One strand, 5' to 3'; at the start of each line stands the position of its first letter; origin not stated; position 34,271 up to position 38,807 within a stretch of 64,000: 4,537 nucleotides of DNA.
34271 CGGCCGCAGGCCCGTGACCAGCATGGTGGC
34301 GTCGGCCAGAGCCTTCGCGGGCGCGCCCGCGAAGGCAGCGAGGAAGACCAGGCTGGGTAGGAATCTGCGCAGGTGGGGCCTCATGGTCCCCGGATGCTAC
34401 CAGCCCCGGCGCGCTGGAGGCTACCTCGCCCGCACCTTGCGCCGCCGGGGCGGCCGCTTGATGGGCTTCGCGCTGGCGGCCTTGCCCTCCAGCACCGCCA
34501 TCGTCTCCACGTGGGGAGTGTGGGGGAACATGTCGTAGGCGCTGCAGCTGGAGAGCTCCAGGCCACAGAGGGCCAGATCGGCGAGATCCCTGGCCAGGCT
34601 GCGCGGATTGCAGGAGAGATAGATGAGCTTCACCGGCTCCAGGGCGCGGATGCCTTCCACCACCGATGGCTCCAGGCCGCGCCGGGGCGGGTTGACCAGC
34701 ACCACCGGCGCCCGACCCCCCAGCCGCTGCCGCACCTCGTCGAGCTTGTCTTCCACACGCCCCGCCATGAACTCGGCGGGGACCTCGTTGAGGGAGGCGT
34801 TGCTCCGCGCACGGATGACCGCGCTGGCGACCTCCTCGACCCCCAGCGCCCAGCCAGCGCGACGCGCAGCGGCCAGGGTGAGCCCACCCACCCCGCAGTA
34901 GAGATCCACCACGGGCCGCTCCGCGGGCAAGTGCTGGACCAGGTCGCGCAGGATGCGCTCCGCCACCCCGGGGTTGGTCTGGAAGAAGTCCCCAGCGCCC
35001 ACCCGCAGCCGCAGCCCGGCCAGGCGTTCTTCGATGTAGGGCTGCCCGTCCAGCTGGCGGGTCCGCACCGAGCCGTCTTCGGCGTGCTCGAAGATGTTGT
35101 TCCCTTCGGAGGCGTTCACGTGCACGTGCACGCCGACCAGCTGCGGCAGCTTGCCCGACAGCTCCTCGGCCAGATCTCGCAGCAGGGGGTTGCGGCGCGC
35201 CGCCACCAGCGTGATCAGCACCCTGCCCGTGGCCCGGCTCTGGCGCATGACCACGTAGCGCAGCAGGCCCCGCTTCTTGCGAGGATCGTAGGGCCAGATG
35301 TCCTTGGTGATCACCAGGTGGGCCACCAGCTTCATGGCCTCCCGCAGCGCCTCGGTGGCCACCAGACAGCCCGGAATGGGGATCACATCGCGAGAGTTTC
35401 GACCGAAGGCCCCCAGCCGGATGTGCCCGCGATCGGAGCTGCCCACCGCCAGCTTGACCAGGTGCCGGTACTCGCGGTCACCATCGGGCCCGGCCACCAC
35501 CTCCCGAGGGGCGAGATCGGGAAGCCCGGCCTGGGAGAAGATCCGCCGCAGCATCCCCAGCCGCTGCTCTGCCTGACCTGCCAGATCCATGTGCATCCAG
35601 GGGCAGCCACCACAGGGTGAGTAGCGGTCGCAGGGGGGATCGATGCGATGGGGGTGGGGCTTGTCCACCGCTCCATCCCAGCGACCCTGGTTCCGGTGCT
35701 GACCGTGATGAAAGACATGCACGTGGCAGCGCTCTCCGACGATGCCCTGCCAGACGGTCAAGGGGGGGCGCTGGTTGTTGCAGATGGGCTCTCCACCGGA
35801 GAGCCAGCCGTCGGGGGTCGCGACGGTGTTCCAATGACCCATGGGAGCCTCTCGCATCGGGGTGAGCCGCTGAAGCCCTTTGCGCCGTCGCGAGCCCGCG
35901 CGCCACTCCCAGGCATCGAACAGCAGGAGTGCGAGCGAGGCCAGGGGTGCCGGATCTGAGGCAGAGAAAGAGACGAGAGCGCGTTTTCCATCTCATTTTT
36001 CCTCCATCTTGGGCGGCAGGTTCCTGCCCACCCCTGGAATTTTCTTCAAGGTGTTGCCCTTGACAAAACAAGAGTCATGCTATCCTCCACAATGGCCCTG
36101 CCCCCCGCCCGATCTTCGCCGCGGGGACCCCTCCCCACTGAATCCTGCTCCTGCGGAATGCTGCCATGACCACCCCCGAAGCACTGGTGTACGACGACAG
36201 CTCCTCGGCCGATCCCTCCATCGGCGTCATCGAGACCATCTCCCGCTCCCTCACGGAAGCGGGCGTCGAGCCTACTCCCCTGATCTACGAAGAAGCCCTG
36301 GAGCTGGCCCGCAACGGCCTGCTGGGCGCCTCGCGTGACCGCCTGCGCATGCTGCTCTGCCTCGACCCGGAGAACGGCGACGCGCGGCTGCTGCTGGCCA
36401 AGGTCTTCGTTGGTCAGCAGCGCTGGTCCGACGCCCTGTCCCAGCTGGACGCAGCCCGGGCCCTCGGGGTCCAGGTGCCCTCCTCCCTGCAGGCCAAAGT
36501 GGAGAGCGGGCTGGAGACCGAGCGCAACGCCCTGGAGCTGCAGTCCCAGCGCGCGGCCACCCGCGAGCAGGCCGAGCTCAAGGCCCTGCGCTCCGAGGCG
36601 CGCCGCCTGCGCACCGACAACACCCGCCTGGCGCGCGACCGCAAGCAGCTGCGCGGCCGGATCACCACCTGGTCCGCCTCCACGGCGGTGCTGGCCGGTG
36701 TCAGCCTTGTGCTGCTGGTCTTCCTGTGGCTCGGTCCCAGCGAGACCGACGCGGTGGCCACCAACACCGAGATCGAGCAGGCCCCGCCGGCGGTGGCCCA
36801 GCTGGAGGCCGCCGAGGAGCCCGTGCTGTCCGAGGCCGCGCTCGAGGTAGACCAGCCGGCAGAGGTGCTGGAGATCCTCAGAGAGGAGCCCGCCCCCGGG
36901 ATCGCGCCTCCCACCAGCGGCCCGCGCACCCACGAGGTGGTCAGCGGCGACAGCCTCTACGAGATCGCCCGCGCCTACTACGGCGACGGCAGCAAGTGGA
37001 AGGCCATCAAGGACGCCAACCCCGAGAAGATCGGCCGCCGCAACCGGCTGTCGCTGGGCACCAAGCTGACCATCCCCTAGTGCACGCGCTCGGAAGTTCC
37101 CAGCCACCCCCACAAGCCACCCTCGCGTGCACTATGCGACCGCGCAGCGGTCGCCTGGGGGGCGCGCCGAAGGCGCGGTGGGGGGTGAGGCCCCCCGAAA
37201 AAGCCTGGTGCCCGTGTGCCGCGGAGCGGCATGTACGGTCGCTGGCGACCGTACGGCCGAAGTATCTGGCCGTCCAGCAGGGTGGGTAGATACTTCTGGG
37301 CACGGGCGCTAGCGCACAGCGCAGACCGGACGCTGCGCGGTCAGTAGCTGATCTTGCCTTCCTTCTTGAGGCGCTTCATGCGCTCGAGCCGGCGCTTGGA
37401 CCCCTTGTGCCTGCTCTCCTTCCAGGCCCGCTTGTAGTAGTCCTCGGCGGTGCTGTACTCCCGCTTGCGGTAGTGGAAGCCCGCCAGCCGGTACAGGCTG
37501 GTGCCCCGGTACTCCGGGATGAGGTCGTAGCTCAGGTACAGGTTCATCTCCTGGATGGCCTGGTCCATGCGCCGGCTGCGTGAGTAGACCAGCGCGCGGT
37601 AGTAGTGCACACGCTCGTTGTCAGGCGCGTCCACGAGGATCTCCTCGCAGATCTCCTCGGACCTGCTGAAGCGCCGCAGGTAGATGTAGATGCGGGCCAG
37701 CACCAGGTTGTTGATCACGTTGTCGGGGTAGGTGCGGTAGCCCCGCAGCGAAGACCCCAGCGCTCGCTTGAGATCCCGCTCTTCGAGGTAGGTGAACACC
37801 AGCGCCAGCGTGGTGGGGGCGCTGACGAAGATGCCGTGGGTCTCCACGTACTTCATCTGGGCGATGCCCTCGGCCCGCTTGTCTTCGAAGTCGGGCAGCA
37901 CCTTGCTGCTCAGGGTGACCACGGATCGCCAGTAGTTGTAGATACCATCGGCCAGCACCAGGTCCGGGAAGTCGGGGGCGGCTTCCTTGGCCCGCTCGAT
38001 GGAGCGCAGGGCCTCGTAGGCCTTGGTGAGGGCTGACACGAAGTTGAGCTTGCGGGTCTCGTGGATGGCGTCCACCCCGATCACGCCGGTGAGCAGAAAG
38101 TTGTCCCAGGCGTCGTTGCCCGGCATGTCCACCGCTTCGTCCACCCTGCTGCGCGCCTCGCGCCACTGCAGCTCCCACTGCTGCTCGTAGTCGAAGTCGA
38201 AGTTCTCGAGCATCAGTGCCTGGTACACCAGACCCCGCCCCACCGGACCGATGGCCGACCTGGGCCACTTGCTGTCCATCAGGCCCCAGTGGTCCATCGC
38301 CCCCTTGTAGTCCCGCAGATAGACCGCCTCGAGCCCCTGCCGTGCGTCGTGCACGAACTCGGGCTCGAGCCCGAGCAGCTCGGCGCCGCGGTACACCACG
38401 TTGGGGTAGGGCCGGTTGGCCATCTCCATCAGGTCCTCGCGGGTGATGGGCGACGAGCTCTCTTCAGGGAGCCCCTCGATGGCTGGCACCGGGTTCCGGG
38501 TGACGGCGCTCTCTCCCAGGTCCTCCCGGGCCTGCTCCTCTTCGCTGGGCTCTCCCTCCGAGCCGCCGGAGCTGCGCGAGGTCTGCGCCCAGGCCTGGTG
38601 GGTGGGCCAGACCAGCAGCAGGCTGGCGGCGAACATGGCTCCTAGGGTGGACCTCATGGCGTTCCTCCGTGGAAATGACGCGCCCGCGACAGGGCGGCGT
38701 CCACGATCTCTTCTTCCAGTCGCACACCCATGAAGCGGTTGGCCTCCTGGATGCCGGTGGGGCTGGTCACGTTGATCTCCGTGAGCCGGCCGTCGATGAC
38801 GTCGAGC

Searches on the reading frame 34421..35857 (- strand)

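Call 25: search_protein_families(library=pfam, proteins=[window:34421-35857:-])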
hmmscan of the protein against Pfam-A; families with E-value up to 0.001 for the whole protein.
window:34421-35857:- (478 aa): 2 families
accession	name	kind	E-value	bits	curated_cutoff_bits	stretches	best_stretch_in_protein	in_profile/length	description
PF05958.17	tRNA_U5-meth_tr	-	1.5e-16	60.9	23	1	285-457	173-355/357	tRNA (Uracil-5-)-methyltransferase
PF05175.20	MTS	-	8.1e-06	26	23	1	306-391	23-107/170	Methyltransferase small domain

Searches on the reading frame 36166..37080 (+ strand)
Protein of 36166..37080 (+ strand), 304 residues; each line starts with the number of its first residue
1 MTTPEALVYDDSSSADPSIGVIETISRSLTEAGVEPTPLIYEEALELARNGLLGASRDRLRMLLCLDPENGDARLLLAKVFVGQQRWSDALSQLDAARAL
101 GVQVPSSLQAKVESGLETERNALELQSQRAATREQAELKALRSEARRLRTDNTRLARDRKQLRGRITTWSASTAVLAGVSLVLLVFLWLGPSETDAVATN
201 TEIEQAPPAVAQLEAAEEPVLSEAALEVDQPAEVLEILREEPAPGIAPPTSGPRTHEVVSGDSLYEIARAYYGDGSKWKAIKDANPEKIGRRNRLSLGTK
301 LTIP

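Call 25: search_protein_families(library=pfam, proteins=[window:36166-37080:+])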
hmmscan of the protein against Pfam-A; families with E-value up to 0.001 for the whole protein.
window:36166-37080:+ (304 aa): 3 families
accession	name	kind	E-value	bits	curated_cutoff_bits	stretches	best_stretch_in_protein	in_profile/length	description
PF01476.26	LysM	-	5.1e-08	33.2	20.9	1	256-304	1-43/43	LysM domain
PF14559.12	TPR_19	-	6.9e-05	23.5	25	1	59-100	13-54/68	Tetratricopeptide repeat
PF13432.12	TPR_16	-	0.00068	20.5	32.7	0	41-99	1-59/65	Tetratricopeptide repeat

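Call 34: find_encoding_contigs(protein=window:36166-37080:+, flank=10000, max_places=10)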
Protein window:36166-37080:+ (304 aa): 6 contigs read that carry it; 3 places shown.
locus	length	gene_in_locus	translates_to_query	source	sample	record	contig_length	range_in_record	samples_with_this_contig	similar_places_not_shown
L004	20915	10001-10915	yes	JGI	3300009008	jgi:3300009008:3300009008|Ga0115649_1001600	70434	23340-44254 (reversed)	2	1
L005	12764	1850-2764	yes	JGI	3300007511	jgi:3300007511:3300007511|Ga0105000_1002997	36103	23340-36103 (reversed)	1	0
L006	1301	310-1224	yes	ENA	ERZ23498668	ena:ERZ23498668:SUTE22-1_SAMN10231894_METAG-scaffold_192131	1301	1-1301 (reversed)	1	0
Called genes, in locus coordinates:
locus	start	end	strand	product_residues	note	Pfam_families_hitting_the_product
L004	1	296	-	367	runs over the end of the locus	PF00437:T2SSE, PF27713:UCP018868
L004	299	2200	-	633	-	PF13432:TPR_16 (faint), PF00226:DnaJ, PF13431:TPR_17 (faint), PF00515:TPR_1 (faint), PF07719:TPR_2 (faint), PF07721:TPR_4 (faint), PF13428:TPR_14 (weak)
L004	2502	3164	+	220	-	PF20143:NAD_kinase_C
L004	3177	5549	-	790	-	PF03176:MMPL, PF00873:ACR_tran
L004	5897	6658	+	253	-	PF04542:Sigma70_r2, PF04539:Sigma70_r3, PF08281:Sigma70_r4_2, PF04545:Sigma70_r4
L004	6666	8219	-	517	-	-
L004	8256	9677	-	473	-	PF05958:tRNA_U5-meth_tr, PF05175:MTS (weak)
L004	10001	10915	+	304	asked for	PF01476:LysM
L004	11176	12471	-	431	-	PF14559:TPR_19 (faint)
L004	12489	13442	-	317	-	PF02951:GSH-S_N, PF08443:RimK, PF02955:GSH-S_ATP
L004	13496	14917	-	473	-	PF10396:TrmE_N, PF12631:MnmE_helical, PF01926:MMR_HSR1, PF02421:FeoB_N (weak)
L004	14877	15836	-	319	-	-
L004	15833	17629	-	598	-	PF14849:YidC_periplas, PF02096:60KD_IMP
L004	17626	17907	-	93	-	PF01809:YidD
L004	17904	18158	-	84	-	PF00825:Ribonuclease_P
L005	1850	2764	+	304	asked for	PF01476:LysM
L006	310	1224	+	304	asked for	PF01476:LysM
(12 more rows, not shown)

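Call 73: search_protein_families(library=ncbifam, proteins=[window:36166-37080:+], max_evalue=0.001)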
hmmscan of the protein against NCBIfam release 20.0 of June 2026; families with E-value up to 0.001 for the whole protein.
window:36166-37080:+ (304 aa): 2 families
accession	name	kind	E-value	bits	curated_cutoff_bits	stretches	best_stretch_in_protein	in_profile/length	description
NF008399.0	PRK11198.1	equivalog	4.8e-08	33.5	134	1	251-304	93-146/149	peptidoglycan-binding protein LysM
NF033598.2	elast_bind_EbpS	equivalog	0.00019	20.4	300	1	250-285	445-482/498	elastin-binding protein EbpS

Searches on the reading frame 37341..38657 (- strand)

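Call 25: search_protein_families(library=pfam, proteins=[window:37341-38657:-])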
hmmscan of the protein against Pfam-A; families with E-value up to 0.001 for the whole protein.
window:37341-38657:- (438 aa): 6 families
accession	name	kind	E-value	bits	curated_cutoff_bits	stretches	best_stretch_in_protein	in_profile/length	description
PF14559.12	TPR_19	-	3.2e-06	27.8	25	0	291-353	2-64/68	Tetratricopeptide repeat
PF13428.12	TPR_14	-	0.00014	22.7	23.5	0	318-355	5-42/44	Tetratricopeptide repeat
PF13432.12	TPR_16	-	0.00015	22.6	32.7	0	319-375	2-58/65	Tetratricopeptide repeat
PF13374.12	TPR_10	-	0.00056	20.3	27.5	0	386-412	3-29/42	Tetratricopeptide repeat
PF07719.23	TPR_2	-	0.00079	19.8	27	0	387-411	3-27/34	Tetratricopeptide repeat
PF13176.12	TPR_7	-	0.00097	19.5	27.9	0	387-411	1-25/36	Tetratricopeptide repeat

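Call 73: search_protein_families(library=ncbifam, proteins=[window:37341-38657:-], max_evalue=0.001)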
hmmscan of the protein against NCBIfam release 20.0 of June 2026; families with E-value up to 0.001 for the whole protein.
window:37341-38657:- (438 aa): 2 families
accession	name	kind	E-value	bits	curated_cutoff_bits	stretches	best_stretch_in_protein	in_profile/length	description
NF040959.1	MamA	equivalog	7e-08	32.2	200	1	283-411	74-199/204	magnetosome protein MamA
TIGR02917.1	PEP_TPR_lipo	equivalog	6.8e-07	27.5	312.2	1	310-432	223-342/899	XrtA/PEP-CTERM system TPR-repeat protein PrsT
